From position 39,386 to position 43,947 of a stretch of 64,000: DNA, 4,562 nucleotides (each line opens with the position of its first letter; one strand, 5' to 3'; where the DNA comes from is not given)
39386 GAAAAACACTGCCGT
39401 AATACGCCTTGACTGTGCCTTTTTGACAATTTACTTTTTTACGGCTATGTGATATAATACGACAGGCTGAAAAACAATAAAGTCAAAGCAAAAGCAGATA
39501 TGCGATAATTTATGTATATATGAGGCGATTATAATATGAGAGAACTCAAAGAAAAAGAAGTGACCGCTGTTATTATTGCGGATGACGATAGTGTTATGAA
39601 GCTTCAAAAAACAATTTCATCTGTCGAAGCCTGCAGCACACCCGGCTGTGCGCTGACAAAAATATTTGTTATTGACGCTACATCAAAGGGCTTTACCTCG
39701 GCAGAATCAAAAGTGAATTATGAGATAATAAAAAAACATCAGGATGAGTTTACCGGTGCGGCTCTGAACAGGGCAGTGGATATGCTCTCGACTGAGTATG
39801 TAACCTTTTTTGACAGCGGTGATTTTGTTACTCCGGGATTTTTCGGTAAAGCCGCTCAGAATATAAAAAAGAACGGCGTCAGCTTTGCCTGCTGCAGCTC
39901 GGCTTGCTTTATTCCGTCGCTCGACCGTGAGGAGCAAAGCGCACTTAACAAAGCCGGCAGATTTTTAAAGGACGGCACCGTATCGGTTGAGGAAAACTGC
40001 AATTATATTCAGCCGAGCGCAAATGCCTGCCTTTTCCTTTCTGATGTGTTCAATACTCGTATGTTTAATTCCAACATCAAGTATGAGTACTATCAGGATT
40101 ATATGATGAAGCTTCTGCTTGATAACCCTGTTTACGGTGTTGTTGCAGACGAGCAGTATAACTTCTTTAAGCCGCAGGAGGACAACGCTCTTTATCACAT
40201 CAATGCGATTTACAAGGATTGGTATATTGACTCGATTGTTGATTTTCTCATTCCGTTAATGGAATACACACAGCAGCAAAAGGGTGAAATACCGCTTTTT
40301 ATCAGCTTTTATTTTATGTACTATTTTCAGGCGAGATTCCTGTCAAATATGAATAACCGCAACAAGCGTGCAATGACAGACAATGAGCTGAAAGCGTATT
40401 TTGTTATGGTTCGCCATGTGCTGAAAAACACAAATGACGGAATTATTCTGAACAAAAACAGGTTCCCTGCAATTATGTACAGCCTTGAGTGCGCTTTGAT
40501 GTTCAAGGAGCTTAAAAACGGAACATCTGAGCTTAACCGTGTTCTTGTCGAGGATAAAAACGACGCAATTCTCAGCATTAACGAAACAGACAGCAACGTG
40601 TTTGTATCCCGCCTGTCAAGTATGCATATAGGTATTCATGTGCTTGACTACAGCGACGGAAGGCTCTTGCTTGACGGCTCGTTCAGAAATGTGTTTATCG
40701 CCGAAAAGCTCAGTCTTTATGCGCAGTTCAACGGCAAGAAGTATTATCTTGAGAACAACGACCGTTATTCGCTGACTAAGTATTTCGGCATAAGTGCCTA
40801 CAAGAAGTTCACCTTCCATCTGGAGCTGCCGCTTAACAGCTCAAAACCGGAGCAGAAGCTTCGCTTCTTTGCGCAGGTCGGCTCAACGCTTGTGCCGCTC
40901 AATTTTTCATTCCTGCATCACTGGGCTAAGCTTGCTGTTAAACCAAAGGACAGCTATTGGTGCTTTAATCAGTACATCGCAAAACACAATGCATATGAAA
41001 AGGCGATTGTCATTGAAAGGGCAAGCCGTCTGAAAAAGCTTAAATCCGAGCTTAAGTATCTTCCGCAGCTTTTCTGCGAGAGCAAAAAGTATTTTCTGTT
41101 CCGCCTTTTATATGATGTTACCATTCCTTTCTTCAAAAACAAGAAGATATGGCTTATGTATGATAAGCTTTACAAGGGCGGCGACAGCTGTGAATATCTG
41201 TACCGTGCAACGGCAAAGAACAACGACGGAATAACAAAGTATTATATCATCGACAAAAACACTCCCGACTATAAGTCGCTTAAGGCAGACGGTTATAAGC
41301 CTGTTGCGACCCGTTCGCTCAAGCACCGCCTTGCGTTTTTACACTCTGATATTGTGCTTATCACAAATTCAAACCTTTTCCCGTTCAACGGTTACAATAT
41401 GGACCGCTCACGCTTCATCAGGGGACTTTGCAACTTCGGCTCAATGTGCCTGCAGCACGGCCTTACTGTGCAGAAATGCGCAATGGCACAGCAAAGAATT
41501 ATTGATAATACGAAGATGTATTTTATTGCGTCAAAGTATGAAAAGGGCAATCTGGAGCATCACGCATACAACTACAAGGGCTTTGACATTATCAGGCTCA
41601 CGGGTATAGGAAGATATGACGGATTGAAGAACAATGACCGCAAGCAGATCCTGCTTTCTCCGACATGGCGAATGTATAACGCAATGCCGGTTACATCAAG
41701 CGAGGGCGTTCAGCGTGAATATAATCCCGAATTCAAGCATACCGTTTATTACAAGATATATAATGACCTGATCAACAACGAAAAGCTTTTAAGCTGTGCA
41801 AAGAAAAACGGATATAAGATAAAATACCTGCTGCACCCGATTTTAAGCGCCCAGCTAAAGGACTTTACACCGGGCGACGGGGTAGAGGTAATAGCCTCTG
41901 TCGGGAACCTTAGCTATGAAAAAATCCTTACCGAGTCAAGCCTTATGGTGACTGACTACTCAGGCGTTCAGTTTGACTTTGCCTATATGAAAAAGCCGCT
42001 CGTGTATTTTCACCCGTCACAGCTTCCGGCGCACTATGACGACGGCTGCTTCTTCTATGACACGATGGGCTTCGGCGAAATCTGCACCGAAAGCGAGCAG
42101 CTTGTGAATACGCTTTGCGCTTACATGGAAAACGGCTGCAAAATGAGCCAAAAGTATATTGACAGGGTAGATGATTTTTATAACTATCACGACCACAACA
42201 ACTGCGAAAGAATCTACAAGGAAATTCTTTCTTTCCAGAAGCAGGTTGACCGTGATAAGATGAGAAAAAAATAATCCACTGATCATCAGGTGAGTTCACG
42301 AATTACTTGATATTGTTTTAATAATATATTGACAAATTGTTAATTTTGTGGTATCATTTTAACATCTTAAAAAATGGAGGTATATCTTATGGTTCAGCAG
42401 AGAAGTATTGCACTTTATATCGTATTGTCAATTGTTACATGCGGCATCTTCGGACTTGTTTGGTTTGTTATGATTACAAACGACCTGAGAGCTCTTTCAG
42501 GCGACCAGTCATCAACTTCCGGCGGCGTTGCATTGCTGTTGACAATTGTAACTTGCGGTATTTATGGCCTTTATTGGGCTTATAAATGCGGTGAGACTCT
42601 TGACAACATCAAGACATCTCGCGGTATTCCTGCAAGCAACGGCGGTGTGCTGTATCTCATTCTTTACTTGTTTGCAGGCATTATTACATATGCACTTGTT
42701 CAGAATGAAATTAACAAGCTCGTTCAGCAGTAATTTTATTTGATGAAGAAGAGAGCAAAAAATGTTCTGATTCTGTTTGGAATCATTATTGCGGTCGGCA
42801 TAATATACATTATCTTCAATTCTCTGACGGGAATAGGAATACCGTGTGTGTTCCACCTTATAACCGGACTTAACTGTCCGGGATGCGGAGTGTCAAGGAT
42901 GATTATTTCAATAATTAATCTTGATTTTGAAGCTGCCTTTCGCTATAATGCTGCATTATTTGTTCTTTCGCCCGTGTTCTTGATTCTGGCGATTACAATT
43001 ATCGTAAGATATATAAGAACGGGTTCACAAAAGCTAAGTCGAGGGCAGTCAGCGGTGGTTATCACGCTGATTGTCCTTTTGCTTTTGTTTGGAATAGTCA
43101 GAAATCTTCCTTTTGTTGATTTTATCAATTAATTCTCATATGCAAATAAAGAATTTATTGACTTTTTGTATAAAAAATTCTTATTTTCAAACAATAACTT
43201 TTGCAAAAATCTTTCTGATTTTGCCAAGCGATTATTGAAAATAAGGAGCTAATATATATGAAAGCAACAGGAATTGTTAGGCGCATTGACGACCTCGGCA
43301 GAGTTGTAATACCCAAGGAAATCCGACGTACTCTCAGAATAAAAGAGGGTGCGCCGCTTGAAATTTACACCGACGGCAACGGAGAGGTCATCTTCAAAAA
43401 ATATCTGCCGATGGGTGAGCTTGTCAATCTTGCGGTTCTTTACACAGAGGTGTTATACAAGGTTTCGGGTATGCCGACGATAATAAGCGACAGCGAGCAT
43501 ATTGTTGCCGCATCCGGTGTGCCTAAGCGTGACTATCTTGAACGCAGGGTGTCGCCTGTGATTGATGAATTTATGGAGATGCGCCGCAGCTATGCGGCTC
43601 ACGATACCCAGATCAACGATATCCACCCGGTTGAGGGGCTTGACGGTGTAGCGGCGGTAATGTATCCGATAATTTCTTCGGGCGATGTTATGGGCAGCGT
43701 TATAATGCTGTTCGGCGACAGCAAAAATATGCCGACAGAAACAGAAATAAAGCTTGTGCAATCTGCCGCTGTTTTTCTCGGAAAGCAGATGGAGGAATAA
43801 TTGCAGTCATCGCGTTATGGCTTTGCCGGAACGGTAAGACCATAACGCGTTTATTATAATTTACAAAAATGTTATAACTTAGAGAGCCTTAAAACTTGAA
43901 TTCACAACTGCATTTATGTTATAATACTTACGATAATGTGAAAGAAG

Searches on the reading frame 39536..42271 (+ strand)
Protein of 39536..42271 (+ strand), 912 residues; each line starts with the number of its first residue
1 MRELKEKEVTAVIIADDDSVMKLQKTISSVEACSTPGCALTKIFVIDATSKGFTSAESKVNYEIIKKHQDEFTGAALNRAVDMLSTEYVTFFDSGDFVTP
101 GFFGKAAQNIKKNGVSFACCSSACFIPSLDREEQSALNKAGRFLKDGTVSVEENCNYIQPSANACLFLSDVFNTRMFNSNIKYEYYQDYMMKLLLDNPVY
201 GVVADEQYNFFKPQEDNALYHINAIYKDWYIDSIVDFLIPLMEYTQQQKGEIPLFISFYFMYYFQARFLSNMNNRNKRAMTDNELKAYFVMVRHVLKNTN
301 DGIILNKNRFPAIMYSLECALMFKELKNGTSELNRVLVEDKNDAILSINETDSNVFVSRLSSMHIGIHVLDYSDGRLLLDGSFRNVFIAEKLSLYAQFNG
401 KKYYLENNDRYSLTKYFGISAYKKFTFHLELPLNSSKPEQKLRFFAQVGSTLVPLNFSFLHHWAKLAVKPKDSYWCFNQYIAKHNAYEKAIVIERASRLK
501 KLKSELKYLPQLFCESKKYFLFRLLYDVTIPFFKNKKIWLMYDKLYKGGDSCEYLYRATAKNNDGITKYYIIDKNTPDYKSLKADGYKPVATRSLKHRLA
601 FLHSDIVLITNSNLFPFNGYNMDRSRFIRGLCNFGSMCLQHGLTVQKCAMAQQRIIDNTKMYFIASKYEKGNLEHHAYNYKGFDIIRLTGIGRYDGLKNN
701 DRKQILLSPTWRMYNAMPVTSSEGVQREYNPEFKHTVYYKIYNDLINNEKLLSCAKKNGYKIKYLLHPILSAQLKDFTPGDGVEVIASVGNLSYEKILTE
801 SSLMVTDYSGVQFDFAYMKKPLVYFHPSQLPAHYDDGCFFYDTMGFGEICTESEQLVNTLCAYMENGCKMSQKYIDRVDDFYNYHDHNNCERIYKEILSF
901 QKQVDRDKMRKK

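Call 50: search_protein_families(library=pfam, proteins=[window:39536-42271:+], max_evalue=0.01)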
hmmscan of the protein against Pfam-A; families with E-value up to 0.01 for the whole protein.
window:39536-42271:+ (912 aa): 3 families
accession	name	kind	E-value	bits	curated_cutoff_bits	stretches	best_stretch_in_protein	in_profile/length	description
PF04464.20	Glyphos_transf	-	6.6e-35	121.2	22.1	1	532-898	10-366/367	CDP-Glycerol:Poly(glycerophosphate) glycerophosphotransferase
PF00535.33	Glycos_transf_2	-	1.6e-07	31.8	23.3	1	44-133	31-126/168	Glycosyl transferase family 2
PF02350.25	Epimerase_2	-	0.0068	15.7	30.6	0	755-824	211-283/347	UDP-N-acetylglucosamine 2-epimerase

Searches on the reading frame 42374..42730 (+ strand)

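Call 50: search_protein_families(library=pfam, proteins=[window:42374-42730:+], max_evalue=0.01)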
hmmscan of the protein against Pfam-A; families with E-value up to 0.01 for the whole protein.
window:42374-42730:+ (119 aa): 2 families
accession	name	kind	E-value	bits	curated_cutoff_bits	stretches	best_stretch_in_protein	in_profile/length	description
PF14018.11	DUF4234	-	4.4e-37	126.5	25.3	2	10-77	1-69/70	Domain of unknown function (DUF4234)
PF20403.5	DUF6693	-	0.0012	19.5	31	0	9-37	68-96/104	Family of unknown function (DUF6693)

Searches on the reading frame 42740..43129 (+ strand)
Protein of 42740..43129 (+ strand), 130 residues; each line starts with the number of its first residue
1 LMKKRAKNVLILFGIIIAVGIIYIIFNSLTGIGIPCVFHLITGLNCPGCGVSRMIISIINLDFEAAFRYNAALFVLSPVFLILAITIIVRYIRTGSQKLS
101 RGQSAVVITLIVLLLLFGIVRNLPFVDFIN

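Call 50: search_protein_families(library=pfam, proteins=[window:42740-43129:+], max_evalue=0.01)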
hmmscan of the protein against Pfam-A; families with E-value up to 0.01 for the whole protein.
window:42740-43129:+ (130 aa): 2 families
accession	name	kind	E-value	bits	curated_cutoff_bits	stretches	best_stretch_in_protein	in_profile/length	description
PF10825.13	DUF2752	-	1.9e-18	66.7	27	1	36-83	1-48/49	Protein of unknown function (DUF2752)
PF20136.4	DUF6526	-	0.0064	17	23.7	1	72-122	16-66/145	Family of unknown function (DUF6526)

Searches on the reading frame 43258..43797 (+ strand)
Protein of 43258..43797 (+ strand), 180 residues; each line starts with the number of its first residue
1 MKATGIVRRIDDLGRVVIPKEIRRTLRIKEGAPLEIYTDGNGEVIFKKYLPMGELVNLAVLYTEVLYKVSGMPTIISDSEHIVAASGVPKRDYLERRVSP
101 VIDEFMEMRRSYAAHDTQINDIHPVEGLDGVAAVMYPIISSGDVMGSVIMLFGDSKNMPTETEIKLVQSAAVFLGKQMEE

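Call 50: search_protein_families(library=pfam, proteins=[window:43258-43797:+], max_evalue=0.01)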
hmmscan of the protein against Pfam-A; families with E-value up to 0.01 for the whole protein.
window:43258-43797:+ (180 aa): 2 families
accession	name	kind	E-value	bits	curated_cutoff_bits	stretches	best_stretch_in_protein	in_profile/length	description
PF15714.11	SpoVT_C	-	4.5e-35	121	27.5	1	54-179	1-128/128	Stage V sporulation protein T C-terminal, transcription factor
PF04014.23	MazE_antitoxin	-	4.7e-11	42.9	24.7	1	7-45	1-39/48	Antidote-toxin recognition MazE, bacterial antitoxin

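Call 66: search_protein_families(library=ncbifam, proteins=[window:43258-43797:+], max_evalue=0.00001)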
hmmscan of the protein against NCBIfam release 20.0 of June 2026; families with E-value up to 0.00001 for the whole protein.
window:43258-43797:+ (180 aa): 2 families
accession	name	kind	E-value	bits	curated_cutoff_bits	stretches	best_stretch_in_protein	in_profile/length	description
TIGR02851.1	spore_V_T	equivalog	8.6e-59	198.4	235.9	1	2-179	1-180/180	stage V sporulation protein T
TIGR01439.1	lp_hng_hel_AbrB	domain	1.1e-11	44.2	28.3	1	8-49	2-43/44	transcriptional regulator, AbrB family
